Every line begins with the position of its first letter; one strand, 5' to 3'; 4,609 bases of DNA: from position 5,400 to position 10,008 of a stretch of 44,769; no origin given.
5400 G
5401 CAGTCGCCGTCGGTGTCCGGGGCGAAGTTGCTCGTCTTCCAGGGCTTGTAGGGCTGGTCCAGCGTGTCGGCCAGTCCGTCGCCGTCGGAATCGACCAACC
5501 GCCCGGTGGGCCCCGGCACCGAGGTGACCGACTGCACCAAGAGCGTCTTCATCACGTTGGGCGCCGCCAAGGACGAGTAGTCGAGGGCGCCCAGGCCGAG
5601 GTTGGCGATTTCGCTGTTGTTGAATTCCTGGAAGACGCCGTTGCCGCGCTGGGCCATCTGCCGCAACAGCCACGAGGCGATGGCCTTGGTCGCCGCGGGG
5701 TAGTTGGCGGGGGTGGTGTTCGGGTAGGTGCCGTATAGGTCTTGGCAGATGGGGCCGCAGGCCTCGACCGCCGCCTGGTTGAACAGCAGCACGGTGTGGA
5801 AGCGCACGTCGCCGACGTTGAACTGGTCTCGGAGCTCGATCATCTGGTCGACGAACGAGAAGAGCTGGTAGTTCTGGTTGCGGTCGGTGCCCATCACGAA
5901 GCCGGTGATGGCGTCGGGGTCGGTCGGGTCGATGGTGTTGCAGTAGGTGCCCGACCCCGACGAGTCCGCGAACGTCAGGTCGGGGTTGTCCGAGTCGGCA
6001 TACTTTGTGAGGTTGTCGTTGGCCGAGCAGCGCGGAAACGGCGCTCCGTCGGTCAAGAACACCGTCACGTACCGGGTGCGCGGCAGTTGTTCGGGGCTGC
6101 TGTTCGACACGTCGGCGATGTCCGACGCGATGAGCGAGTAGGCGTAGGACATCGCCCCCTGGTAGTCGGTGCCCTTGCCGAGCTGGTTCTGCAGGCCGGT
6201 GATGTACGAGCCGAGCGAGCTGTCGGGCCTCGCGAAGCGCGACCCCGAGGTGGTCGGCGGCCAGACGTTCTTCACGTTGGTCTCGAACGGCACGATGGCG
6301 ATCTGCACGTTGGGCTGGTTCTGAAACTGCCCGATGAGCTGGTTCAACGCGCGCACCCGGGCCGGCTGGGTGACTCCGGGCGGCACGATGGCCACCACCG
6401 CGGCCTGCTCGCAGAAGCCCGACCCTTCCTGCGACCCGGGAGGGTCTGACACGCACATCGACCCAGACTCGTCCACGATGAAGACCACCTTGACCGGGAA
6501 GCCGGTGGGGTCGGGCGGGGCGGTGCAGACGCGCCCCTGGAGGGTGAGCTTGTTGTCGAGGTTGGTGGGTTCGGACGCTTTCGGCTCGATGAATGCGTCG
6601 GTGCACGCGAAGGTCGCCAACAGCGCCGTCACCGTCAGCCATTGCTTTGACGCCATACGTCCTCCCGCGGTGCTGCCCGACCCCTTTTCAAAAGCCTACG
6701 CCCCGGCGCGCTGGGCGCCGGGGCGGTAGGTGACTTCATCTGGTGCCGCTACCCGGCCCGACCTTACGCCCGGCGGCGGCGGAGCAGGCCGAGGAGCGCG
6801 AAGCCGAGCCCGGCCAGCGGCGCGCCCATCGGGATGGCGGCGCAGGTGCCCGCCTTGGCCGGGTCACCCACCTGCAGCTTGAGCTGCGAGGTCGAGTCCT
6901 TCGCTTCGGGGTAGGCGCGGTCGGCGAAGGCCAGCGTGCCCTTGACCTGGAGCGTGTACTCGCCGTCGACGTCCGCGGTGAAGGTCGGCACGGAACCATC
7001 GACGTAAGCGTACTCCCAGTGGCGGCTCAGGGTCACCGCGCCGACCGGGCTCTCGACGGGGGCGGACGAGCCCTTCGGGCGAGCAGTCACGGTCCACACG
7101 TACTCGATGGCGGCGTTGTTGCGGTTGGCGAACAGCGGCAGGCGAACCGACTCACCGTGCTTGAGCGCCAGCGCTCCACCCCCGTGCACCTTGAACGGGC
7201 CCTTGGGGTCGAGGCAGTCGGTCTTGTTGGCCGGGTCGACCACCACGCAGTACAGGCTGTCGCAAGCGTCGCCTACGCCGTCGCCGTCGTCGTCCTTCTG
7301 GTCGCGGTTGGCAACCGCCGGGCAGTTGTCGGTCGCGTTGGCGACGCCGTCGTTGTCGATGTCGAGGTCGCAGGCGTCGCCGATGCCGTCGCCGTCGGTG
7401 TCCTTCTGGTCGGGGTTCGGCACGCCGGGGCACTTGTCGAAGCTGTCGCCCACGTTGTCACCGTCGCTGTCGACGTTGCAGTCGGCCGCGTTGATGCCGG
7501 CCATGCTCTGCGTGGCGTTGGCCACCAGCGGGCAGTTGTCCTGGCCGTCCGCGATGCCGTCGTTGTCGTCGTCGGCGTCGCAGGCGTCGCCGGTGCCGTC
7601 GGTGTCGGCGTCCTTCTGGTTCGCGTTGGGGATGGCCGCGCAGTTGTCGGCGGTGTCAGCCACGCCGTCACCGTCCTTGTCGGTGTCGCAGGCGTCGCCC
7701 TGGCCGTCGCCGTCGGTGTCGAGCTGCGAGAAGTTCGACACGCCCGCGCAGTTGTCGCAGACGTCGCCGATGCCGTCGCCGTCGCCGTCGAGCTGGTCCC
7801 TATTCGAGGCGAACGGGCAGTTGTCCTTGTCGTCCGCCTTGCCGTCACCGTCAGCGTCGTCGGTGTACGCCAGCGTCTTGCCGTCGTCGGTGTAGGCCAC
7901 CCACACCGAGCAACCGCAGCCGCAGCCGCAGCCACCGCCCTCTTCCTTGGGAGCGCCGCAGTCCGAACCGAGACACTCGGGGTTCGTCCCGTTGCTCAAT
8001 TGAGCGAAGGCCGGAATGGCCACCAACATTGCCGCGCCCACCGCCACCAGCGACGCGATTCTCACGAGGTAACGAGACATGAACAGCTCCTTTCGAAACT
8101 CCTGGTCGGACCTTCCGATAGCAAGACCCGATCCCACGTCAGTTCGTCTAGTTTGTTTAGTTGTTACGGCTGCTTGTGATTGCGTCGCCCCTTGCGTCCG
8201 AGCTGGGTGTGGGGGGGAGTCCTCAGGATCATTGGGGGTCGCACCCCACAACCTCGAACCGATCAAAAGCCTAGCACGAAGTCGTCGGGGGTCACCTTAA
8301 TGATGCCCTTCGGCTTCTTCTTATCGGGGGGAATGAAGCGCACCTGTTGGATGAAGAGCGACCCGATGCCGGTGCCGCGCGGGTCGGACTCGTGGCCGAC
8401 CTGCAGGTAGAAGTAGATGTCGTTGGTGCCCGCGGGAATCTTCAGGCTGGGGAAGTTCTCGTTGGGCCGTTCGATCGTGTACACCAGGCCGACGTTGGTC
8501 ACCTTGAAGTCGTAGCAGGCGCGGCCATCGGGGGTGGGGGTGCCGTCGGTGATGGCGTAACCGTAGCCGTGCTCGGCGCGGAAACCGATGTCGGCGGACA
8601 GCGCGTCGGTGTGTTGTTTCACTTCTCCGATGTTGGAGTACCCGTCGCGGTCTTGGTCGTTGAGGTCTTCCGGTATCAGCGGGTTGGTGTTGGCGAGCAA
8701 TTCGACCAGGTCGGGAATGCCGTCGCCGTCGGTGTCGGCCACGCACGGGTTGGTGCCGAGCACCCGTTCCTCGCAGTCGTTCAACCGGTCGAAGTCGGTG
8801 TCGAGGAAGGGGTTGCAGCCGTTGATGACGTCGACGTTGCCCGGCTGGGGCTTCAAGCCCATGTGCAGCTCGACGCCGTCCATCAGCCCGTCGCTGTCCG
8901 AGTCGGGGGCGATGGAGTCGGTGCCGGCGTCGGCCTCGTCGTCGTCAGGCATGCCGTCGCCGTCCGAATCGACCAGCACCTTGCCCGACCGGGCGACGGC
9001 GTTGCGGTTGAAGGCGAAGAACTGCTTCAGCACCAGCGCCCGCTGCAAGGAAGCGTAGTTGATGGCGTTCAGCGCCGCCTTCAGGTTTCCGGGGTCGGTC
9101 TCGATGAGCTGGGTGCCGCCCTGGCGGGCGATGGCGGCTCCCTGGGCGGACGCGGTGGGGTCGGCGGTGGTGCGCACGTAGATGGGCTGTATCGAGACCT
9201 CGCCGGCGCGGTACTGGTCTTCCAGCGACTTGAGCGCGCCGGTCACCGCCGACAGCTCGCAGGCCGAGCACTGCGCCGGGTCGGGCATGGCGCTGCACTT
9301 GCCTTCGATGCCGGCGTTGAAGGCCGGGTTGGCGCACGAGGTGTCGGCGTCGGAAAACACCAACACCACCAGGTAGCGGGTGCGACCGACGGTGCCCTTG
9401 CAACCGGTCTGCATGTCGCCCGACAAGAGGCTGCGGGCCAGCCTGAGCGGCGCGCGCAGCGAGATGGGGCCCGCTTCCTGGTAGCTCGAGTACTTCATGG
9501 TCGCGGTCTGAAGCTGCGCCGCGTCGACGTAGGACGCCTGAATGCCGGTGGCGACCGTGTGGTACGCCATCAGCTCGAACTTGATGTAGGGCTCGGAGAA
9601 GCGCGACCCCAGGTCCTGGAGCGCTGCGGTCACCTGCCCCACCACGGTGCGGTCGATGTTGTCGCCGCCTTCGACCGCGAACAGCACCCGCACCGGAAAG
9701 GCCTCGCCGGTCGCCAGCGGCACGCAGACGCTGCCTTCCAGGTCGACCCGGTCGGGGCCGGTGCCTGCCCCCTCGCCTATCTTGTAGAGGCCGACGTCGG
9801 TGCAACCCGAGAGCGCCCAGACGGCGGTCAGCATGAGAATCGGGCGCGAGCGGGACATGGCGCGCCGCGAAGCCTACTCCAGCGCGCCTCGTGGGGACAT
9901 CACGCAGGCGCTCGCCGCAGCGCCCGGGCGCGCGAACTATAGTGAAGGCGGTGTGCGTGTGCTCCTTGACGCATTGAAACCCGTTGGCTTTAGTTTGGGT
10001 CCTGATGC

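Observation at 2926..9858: Tandem array of three paralogous VWA + TSP3 lipoproteins sharing a private C-terminal domain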

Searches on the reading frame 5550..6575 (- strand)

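Call 31: search_protein_families(library=pfam, proteins=[window:5550-6575:-], max_evalue=10)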
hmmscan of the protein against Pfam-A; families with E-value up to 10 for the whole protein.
window:5550-6575:- (342 aa): 2 families
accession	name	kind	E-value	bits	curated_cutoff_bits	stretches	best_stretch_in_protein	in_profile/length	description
PF13519.12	VWA_2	-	1.6e-07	32.3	27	1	30-177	1-106/107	von Willebrand factor type A domain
PF00092.34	VWA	-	2.2e-05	25.2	23.8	1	30-179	2-115/174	von Willebrand factor type A domain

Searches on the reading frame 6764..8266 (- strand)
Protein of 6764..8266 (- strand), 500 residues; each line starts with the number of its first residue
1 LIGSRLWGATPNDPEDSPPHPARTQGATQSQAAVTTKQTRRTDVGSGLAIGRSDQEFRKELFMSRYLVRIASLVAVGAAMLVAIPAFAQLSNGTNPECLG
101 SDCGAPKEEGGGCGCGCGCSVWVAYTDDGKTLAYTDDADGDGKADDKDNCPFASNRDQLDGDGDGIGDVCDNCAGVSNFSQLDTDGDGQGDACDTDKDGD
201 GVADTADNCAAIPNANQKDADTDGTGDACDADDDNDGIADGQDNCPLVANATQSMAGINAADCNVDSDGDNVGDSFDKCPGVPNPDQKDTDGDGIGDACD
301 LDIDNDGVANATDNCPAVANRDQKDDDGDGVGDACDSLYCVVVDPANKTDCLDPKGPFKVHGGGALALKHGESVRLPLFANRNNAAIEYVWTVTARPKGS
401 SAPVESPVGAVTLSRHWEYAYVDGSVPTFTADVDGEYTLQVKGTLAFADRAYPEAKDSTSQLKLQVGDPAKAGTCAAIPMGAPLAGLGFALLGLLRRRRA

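Call 3: search_protein_families(library=pfam, proteins=[window:6764-8266:-], max_evalue=0.01)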
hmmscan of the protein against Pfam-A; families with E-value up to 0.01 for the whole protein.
window:6764-8266:- (500 aa): 1 family
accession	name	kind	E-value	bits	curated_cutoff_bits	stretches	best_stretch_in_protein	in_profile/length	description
PF02412.23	TSP_3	-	2.6e-47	158.6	25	6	288-323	1-36/36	Thrombospondin type 3 repeat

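Call 4: search_protein_families(library=ncbifam, proteins=[window:6764-8266:-], max_evalue=0.01)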
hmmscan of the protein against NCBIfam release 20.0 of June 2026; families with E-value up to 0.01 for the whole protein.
window:6764-8266:- (500 aa): 2 families
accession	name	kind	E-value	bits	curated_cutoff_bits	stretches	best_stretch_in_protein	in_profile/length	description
NF047638.1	throspo3_MtsC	equivalog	3.8e-183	609.3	350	1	73-499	5-427/428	cell-cell cohesion MYXO-CTERM protein MtsC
NF045500.1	Omp28_seleno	equivalog_domain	7.5e-28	97.9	200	4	301-338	273-310/377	Omp28-related selenoprotein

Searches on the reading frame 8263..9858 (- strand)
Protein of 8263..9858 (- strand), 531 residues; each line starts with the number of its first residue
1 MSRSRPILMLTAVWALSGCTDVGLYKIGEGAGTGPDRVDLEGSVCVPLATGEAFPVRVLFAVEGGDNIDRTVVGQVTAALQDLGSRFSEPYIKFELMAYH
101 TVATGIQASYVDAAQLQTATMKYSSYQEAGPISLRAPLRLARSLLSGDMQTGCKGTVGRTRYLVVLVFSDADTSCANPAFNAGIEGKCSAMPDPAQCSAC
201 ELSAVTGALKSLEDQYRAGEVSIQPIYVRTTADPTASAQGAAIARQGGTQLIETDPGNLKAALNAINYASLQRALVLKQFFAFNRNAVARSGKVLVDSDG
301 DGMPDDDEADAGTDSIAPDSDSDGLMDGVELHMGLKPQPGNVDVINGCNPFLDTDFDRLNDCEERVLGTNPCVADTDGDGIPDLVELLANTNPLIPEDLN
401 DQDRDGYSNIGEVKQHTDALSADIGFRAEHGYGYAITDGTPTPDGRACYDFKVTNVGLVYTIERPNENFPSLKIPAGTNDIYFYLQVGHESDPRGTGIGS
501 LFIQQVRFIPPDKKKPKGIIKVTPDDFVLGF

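Call 3: search_protein_families(library=pfam, proteins=[window:8263-9858:-], max_evalue=0.01)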
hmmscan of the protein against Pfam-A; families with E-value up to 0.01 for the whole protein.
window:8263-9858:- (531 aa): 1 family
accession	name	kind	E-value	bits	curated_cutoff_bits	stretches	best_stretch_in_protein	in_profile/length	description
PF18884.5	TSP3_bac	-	6.8e-13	48.6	25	2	375-394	1-20/22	Bacterial TSP3 repeat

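Call 4: search_protein_families(library=ncbifam, proteins=[window:8263-9858:-], max_evalue=0.01)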
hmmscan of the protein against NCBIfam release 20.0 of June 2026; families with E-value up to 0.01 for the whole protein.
window:8263-9858:- (531 aa): 2 families
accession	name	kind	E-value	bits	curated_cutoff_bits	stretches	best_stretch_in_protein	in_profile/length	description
NF047639.1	throspo3_MtsD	equivalog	7e-27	93.8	800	1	262-465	357-573/651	cell-cell cohesion protein MtsD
NF033765.2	gliding_CglD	equivalog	2.8e-10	38.7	400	1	295-386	205-299/1124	adventurous gliding motility lipoprotein CglD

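Call 91: find_homologous_proteins(query=window:8263-9858:-, max_evalue=1e-20)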
Query window:8263-9858:- (531 aa): 419 proteins with E <= 1e-20 among 8000 candidates; the best 120 are listed.
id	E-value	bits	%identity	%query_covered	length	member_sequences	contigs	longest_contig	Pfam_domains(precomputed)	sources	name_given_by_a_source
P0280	0.0e+0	1190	100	98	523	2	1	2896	PF18884.6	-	-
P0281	2.7e-252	856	70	100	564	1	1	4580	-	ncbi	ncbi:MAG: calcium-binding protein [Myxococcaceae bacterium]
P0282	2.5e-239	814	68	100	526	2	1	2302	PF18884.6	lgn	-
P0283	4.6e-234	796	66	98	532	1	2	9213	PF18884.6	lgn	-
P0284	2.4e-233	794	66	100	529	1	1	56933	PF18884.6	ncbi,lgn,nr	ncbi:MAG: calcium-binding protein [Myxococcales bacterium]|nr:calcium-binding protein [Myxococcales 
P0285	7.2e-233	792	68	97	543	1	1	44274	PF18884.6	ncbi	-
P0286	5.9e-226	770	64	99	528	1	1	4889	PF18884.6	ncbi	-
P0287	1.8e-225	768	64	97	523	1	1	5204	PF18884.6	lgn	-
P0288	1.9e-221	755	64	98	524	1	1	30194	PF18884.6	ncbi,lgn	ncbi:MAG: calcium-binding protein [Myxococcota bacterium]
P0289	7.2e-219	746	62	100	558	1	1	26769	PF18884.6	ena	-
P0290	2.2e-216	738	64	99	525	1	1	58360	PF18884.6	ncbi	-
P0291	6.3e-216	736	63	98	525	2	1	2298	PF18884.6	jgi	jgi:hypothetical protein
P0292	1.1e-214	732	61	100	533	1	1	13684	PF18884.6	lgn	-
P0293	2.2e-212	725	63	98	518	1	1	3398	PF18884.6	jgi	jgi:hypothetical protein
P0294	8.3e-212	723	62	100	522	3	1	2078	PF18884.6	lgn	-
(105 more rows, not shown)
